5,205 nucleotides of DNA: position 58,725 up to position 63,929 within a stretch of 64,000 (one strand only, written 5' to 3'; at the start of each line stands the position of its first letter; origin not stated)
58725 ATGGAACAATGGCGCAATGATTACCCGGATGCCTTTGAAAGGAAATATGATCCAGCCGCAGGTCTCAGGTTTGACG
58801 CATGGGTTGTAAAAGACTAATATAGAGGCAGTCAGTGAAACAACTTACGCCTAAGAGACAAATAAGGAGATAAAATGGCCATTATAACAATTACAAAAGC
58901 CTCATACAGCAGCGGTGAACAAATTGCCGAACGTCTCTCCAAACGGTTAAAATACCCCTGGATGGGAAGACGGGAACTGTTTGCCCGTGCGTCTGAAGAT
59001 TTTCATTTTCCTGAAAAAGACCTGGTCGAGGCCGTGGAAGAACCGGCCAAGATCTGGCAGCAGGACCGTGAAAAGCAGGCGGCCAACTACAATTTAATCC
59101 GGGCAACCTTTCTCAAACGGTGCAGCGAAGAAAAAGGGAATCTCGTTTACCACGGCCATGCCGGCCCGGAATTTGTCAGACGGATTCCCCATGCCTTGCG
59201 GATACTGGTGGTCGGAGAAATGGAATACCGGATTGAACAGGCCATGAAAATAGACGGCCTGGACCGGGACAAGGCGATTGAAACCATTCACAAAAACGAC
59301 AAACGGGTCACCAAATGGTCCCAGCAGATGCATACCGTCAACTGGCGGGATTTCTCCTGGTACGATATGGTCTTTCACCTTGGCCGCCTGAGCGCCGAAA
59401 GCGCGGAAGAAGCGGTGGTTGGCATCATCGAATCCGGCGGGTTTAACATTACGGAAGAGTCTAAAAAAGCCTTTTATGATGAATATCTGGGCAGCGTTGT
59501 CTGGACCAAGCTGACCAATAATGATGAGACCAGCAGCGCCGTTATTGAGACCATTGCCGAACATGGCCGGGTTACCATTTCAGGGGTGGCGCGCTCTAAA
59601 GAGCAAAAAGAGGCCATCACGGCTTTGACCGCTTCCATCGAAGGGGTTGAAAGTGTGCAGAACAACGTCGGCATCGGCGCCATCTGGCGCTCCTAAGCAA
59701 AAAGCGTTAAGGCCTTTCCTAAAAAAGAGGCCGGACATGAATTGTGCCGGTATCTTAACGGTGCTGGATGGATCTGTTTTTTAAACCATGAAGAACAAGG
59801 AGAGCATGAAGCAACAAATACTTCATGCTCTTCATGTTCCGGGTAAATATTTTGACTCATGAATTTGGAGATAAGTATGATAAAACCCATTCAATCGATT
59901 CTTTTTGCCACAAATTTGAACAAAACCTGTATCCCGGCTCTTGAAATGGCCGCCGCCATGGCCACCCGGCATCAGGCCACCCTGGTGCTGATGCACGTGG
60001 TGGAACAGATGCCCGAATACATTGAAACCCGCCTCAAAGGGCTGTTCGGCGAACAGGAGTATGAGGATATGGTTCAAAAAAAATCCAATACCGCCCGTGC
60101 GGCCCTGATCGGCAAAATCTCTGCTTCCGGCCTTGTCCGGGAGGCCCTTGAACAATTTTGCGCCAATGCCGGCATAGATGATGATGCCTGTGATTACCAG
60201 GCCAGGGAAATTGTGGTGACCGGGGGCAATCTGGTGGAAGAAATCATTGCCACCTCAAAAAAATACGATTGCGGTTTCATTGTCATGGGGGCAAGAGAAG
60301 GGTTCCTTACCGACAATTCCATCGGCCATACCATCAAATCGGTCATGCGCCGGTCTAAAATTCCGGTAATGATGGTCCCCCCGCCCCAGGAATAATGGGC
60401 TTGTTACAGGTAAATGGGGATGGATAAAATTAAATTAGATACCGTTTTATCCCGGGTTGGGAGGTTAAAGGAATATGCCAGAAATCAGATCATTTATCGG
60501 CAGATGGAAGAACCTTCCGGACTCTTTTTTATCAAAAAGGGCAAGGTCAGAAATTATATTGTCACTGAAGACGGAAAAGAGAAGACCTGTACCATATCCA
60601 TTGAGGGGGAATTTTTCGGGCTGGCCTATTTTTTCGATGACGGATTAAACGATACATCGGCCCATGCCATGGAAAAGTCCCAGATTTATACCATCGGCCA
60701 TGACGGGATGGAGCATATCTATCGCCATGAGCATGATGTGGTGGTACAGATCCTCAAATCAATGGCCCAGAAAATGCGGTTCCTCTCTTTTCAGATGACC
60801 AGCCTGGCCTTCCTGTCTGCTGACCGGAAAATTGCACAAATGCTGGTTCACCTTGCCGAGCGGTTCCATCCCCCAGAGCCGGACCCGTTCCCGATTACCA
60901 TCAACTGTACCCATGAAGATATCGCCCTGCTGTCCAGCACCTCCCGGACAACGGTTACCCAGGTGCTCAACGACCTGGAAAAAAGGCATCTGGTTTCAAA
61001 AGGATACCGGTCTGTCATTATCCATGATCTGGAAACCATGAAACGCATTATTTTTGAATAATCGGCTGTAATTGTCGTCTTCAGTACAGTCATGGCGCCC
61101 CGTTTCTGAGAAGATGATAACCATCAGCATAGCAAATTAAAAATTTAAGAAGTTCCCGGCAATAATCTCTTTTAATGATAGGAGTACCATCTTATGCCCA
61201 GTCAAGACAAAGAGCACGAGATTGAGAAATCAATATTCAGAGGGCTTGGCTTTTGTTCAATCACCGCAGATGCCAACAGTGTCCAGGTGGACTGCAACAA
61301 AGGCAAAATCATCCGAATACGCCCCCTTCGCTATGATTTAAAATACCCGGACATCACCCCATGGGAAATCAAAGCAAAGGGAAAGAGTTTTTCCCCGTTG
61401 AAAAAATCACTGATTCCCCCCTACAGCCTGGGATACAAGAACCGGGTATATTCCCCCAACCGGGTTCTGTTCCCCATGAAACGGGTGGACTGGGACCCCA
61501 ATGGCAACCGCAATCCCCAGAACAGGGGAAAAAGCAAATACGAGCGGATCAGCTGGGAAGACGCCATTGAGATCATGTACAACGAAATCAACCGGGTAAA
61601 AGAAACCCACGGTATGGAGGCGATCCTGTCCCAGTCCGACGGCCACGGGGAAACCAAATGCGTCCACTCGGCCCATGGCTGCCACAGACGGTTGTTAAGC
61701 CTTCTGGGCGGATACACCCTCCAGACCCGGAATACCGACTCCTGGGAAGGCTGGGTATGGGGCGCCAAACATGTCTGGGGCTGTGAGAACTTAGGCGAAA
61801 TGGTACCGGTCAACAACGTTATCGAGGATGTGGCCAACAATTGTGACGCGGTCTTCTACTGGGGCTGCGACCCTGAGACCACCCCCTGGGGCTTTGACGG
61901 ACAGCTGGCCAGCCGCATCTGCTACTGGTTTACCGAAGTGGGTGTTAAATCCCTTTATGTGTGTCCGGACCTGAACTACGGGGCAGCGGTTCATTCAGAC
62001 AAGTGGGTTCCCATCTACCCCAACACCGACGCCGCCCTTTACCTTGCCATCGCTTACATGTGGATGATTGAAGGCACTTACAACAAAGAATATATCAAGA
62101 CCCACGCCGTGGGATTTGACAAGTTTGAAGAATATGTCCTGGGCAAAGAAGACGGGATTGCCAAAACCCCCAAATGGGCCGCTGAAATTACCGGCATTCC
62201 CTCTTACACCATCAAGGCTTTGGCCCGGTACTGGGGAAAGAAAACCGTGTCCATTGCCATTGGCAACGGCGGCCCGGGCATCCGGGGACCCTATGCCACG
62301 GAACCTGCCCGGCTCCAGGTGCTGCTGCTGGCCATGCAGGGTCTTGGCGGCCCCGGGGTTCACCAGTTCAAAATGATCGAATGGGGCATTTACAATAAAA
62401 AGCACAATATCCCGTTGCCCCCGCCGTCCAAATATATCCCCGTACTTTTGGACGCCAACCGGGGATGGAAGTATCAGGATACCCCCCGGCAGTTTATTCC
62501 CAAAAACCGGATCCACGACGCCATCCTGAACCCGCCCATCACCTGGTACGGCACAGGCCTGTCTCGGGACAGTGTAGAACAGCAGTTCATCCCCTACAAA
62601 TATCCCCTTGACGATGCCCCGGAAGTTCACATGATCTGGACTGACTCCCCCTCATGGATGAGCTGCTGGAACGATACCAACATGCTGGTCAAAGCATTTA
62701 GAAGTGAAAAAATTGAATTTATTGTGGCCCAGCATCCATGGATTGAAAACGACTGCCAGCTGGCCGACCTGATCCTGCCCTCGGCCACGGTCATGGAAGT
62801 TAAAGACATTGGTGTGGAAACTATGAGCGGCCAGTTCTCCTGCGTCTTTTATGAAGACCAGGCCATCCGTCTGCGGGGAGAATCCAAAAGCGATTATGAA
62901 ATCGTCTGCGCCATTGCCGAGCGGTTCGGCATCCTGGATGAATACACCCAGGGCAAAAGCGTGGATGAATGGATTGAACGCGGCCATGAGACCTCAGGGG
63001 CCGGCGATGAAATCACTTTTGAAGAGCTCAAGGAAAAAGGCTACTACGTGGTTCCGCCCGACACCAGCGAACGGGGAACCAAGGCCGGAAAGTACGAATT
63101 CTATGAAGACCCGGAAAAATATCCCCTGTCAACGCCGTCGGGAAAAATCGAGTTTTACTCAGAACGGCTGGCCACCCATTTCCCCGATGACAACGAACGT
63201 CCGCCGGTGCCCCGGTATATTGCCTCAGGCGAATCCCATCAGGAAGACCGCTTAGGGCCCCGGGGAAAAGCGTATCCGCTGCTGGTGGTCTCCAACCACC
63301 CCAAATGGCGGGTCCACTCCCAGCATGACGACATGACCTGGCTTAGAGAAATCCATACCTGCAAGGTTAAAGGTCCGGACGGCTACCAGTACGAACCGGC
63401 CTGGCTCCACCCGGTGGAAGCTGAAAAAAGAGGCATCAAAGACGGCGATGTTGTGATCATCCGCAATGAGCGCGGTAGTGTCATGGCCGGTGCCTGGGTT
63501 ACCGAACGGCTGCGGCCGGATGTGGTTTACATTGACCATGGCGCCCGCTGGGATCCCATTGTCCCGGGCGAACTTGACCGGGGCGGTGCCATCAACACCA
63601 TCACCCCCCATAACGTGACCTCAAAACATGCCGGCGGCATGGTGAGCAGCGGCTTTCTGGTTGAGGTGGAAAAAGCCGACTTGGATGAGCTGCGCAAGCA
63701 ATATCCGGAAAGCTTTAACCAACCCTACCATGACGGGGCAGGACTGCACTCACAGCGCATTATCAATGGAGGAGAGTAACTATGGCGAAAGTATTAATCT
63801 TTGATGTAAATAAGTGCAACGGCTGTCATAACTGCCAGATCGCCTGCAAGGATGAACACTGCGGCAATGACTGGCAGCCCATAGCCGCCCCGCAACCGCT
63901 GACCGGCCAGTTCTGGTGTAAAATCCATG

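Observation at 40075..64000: Array of four intact plus one decayed pyrogallol-transhydroxylase-like Mo enzyme gene pairs with dedicated uptake and regulators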

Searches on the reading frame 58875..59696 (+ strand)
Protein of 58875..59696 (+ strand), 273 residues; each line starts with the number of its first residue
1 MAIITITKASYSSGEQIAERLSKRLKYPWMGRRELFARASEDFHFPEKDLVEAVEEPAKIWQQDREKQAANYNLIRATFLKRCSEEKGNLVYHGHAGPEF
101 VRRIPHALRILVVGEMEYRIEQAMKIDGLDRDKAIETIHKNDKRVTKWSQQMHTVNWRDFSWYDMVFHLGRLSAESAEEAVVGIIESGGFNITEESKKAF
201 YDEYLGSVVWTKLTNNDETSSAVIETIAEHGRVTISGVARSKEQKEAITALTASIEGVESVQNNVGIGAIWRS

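Call 5: search_protein_families(library=ncbifam, proteins=[window:58875-59696:+])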
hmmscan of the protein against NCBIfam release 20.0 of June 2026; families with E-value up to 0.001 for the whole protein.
window:58875-59696:+ (273 aa): 3 families
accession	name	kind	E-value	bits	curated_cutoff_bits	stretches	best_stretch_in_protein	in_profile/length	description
NF007858.0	PRK10568.1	equivalog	2.4e-05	24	174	1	202-265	139-202/206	molecular chaperone OsmY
NF008399.0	PRK11198.1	equivalog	0.00036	21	134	1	208-265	30-86/149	peptidoglycan-binding protein LysM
TIGR02173.1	cyt_kin_arch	equivalog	0.00037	20.5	102.1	1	82-180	67-163/169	(d)CMP kinase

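Call 6: search_protein_families(library=pfam, proteins=[window:58875-59696:+])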
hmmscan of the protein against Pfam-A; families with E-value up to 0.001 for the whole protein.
window:58875-59696:+ (273 aa): 2 families
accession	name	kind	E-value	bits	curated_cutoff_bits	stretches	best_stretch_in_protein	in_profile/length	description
PF13189.12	Cytidylate_kin2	-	1.6e-30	107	28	1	3-168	1-173/176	Cytidylate kinase-like family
PF04972.22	BON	-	6.4e-11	42.8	27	1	202-265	2-65/69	BON domain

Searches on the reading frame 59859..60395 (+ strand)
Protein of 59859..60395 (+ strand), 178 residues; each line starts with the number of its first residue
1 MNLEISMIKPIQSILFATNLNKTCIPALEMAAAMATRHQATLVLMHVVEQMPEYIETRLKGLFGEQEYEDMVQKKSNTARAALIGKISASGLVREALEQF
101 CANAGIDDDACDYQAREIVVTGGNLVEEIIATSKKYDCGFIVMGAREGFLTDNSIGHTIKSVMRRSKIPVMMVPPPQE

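Call 21: search_protein_families(library=pfam, proteins=[window:59859-60395:+])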
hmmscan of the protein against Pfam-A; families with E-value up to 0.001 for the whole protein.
window:59859-60395:+ (178 aa): 1 family
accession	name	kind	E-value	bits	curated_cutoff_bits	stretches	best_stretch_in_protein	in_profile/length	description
PF00582.32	Usp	-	9.8e-19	68.7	24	1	12-174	3-141/141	Universal stress protein family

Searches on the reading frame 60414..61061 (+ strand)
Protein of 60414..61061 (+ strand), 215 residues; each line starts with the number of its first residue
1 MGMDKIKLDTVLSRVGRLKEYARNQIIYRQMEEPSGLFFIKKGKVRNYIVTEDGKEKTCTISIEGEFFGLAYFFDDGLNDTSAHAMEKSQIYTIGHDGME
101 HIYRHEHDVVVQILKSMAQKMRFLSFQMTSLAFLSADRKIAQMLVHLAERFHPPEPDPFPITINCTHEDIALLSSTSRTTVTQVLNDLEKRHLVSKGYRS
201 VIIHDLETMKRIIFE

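Call 21: search_protein_families(library=pfam, proteins=[window:60414-61061:+])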
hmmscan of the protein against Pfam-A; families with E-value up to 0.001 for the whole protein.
window:60414-61061:+ (215 aa): 2 families
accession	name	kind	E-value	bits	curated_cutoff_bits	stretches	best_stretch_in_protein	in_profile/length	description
PF00027.35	cNMP_binding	-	1.5e-16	60.5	27.5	1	19-104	2-87/89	Cyclic nucleotide-binding domain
PF13545.12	HTH_Crp_2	-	4.3e-14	52.7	27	1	139-212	2-70/70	Crp-like helix-turn-helix domain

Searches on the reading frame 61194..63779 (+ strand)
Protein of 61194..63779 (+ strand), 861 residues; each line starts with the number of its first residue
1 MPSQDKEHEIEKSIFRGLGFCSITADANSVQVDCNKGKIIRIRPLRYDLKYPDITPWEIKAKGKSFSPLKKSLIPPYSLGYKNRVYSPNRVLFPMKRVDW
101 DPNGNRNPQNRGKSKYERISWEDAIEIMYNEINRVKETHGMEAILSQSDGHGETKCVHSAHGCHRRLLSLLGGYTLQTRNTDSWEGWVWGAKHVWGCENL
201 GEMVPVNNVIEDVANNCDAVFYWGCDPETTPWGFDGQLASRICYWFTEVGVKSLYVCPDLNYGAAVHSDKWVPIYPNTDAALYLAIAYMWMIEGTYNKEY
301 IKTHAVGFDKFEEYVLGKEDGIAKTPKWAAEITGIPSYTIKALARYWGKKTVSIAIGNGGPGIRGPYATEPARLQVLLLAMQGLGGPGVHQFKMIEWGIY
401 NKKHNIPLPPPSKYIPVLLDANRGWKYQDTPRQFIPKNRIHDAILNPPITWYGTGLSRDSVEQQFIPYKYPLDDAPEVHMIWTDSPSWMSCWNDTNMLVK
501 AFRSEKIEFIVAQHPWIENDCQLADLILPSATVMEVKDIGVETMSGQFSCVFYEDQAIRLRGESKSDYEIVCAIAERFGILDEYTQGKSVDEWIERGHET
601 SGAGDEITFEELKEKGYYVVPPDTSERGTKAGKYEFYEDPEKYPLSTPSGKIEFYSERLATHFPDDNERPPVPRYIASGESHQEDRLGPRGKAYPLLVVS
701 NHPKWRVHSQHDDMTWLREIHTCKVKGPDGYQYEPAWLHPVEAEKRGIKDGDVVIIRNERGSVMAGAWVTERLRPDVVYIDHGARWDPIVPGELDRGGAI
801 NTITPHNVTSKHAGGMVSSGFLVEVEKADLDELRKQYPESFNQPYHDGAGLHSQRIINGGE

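Call 5: search_protein_families(library=ncbifam, proteins=[window:61194-63779:+])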
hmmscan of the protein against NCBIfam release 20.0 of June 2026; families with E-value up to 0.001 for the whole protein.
window:61194-63779:+ (861 aa): 21 families
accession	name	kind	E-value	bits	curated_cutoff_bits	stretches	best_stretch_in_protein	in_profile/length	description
TIGR00509.1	bisC_fam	subfamily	1.3e-108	364.3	1017.55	1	68-829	21-755/772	molybdopterin guanine dinucleotide-containing S/N-oxide reductase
TIGR02166.1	dmsA_ynfE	subfamily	9.4e-102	341.4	777.7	2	494-828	472-794/794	DMSO/selenate family reductase complex A subunit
NF011682.0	PRK15102.1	equivalog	4.2e-87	293.1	909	1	80-828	83-810/829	trimethylamine-N-oxide reductase TorA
TIGR02164.1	torA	equivalog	1.6e-82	277.9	1465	1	80-828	79-806/824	trimethylamine-N-oxide reductase TorA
NF011566.1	PRK14990.1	exception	2.5e-72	244.1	1600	2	504-828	503-814/814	dimethylsulfoxide reductase subunit A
NF041885.1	selenate_YnfE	exception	8.1e-62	209.1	1675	2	504-827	490-804/805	selenate/tellurate reductase subunit YnfE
NF041884.1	selenate_YnfF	exception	1e-61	208.9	1650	2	505-828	484-798/798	selenate/tellurate reductase subunit YnfF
TIGR03479.1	DMSO_red_II_alp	subfamily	5.4e-39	134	984.75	3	81-302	111-304/913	molybdopterin-dependent oxidoreductase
NF012032.0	PRK15488.1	equivalog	1.8e-37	128.7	694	4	265-350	241-320/759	thiosulfate reductase PhsA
TIGR01591.1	Fdh-alpha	equivalog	3.4e-30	104.8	666.25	3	107-352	56-279/672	formate dehydrogenase subunit alpha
NF047855.1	AssmNtatRedNasC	equivalog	1.8e-20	72.8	1100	1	495-648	427-579/708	assimilatory nitrate reductase catalytic subunit NasC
NF041783.2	mnquin_red_QrcB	equivalog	7.2e-18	64.1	440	2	251-347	239-323/695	menaquinone reductase molybdopterin-binding-like subunit QrcB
NF041714.1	arsenate_red_ArrA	equivalog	4e-17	61.6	1600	2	628-781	649-795/848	arsenate respiratory reductase molybdopterin-containing subunit ArrA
TIGR01580.1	narG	equivalog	2.8e-13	48.4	1084.15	1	692-811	1083-1196/1235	nitrate reductase subunit alpha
NF041323.1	Nitr_red_NasA_Halo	equivalog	2.3e-10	39.6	1000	1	479-664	378-557/673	assimilatory nitrate reductase NasA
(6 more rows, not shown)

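Call 6: search_protein_families(library=pfam, proteins=[window:61194-63779:+])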
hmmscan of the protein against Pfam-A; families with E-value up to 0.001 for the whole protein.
window:61194-63779:+ (861 aa): 3 families
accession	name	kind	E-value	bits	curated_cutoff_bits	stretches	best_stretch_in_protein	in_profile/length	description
PF00384.28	Molybdopterin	-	6.1e-23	81.8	24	1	90-577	1-353/353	Molybdopterin oxidoreductase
PF01568.27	Molydop_binding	-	3.4e-19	69.4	26.8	1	697-813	2-101/110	Molydopterin dinucleotide binding domain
PF21423.2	AhtL-like_1st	-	4e-12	45.9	27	1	34-83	7-54/55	Pyrogallol hydroxytransferase large subunit-like, domain 1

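Call 10: find_encoding_contigs(protein=window:61194-63779:+, flank=10000, max_places=4)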
Protein window:61194-63779:+ (861 aa): 2 contigs read that carry it; 1 place shown.
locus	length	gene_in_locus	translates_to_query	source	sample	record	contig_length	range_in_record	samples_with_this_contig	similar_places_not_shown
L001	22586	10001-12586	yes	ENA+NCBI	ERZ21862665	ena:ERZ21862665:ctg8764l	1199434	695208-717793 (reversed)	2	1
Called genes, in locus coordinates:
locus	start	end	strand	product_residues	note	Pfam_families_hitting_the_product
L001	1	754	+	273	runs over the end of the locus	PF13247:Fer4_11, PF12838:Fer4_7 (weak), PF13187:Fer4_9 (weak), PF14697:Fer4_21 (weak), PF12797:Fer4_2 (weak), PF12837:Fer4_6 (weak), PF13237:Fer4_10, PF00037:Fer4, +4 more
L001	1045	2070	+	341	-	-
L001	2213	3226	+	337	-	PF03480:DctP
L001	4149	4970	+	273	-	PF13237:Fer4_10 (faint), PF13247:Fer4_11, PF14697:Fer4_21 (weak), PF12838:Fer4_7 (weak), PF00037:Fer4, PF12797:Fer4_2 (weak), PF12837:Fer4_6 (weak), PF13620:CarboxypepD_reg, +1 more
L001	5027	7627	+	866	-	PF21423:AhtL-like_1st, PF00384:Molybdopterin, PF01568:Molydop_binding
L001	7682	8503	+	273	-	PF13189:Cytidylate_kin2, PF04972:BON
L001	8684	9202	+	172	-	PF00582:Usp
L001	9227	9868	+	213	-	PF00027:cNMP_binding, PF13545:HTH_Crp_2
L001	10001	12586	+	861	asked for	PF21423:AhtL-like_1st, PF00384:Molybdopterin, PF01568:Molydop_binding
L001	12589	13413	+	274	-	PF12837:Fer4_6 (faint), PF12838:Fer4_7 (faint), PF13247:Fer4_11, PF00037:Fer4 (weak), PF12797:Fer4_2 (weak), PF13237:Fer4_10 (weak), PF13620:CarboxypepD_reg, PF13715:CarbopepD_reg_2 (weak), +1 more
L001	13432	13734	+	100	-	-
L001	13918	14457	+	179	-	PF03928:HbpS-like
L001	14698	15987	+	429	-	PF13546:DDE_5, PF01609:DDE_Tnp_1 (weak)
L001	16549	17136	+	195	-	-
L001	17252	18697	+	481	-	PF00665:rve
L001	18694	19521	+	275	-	PF13401:AAA_22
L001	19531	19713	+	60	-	-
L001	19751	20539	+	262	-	PF16793:RepB_primase, PF22448:RepB_primase_C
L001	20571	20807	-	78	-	PF00313:CSD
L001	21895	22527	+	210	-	PF10294:Methyltransf_16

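Call 40: search_protein_families(library=pfam, max_evalue=0.0001, proteins=[L001:13432-13734:+, L001:13918-14457:+, L001:1045-2070:+])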
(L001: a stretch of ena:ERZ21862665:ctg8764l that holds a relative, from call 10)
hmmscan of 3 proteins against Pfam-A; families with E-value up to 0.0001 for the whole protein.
L001:13432-13734:+ (100 aa): 0 families

L001:13918-14457:+ (179 aa): 1 family
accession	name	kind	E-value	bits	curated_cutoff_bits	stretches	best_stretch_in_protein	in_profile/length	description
PF03928.20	HbpS-like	-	4.7e-26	91.8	25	1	23-147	2-128/128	Haem degrading protein HbpS-like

L001:1045-2070:+ (341 aa): 0 families
